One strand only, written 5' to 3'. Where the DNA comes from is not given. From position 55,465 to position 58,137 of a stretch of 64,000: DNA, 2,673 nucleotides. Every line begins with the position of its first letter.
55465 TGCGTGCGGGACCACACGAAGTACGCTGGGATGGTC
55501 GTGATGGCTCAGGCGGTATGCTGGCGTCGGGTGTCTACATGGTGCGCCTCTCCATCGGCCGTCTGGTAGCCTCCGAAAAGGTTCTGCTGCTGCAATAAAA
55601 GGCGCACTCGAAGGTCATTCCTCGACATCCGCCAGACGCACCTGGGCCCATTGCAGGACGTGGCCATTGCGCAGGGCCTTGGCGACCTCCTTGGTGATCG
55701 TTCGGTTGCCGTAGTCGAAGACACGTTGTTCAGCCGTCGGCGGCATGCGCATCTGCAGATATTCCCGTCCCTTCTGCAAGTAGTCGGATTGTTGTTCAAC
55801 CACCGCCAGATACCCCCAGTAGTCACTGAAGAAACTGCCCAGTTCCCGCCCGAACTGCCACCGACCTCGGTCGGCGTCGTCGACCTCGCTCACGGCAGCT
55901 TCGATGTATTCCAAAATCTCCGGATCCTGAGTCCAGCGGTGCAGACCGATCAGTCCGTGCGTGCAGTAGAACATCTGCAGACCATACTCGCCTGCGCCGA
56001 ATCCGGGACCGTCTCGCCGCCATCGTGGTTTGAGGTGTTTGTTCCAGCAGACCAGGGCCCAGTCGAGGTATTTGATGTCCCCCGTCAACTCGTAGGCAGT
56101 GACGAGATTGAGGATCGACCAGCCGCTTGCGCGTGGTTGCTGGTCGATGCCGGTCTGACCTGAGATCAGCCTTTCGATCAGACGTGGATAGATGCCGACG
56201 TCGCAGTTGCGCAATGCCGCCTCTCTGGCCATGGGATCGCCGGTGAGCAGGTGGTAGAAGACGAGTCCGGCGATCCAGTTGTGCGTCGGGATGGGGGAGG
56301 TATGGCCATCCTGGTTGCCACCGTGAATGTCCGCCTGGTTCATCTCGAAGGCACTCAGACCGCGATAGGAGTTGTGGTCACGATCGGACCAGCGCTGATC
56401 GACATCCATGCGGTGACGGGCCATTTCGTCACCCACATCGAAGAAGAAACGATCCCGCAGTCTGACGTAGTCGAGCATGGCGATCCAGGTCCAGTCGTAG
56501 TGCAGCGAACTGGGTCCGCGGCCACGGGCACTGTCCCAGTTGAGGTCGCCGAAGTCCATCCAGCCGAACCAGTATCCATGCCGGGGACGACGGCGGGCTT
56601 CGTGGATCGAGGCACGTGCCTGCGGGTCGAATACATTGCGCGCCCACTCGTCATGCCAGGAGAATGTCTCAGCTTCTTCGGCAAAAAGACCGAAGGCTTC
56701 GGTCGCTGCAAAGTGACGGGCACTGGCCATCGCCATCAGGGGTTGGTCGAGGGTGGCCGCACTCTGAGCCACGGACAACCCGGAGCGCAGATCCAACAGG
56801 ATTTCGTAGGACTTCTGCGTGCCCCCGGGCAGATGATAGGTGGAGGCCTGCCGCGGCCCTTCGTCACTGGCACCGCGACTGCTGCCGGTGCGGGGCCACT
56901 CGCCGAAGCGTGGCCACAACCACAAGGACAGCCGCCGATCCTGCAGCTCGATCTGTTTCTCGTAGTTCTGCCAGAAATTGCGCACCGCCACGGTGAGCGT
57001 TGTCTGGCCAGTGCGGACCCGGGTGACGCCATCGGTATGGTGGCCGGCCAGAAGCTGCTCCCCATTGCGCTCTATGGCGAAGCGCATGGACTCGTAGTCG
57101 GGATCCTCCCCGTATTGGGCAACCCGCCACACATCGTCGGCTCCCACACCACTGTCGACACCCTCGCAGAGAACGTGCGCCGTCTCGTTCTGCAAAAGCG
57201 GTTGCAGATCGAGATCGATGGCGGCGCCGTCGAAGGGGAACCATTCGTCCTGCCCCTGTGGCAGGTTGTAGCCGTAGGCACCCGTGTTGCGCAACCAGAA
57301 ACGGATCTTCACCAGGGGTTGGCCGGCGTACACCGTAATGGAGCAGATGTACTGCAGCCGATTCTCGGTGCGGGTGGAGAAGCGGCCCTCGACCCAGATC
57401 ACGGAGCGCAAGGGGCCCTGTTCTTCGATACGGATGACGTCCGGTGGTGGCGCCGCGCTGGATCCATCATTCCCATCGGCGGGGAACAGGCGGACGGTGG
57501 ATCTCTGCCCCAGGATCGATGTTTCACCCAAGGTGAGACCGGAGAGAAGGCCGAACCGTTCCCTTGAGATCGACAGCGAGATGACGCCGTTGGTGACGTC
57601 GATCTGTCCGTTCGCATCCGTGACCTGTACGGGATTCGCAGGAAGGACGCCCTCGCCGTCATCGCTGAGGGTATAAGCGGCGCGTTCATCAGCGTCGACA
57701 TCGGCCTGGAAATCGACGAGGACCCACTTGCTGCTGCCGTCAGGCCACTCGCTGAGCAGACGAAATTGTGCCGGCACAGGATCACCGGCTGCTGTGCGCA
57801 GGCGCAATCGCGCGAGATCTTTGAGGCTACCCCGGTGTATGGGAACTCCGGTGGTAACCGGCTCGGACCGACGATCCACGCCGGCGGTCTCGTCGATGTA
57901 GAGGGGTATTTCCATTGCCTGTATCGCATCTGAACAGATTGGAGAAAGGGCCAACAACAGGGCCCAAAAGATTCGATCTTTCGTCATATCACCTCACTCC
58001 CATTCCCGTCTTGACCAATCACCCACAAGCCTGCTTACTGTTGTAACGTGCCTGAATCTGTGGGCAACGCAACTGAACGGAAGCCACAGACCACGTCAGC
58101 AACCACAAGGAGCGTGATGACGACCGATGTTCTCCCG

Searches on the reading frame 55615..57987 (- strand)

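Call 7: search_protein_families(library=pfam, proteins=[window:55615-57987:-], max_evalue=0.001)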
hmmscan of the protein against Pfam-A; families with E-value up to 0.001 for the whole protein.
window:55615-57987:- (790 aa): 2 families
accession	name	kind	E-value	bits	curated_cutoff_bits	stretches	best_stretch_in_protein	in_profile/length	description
PF19501.5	PcRGLX_1st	-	2.2e-08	34.2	22.1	1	41-95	16-70/83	PcRGLX-like N-terminal RIFT barrel domain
PF21345.3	PcRGLX_2nd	-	2.5e-07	30.5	23.5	0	120-230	1-120/360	PcRGLX-like protein central beta sandwich domain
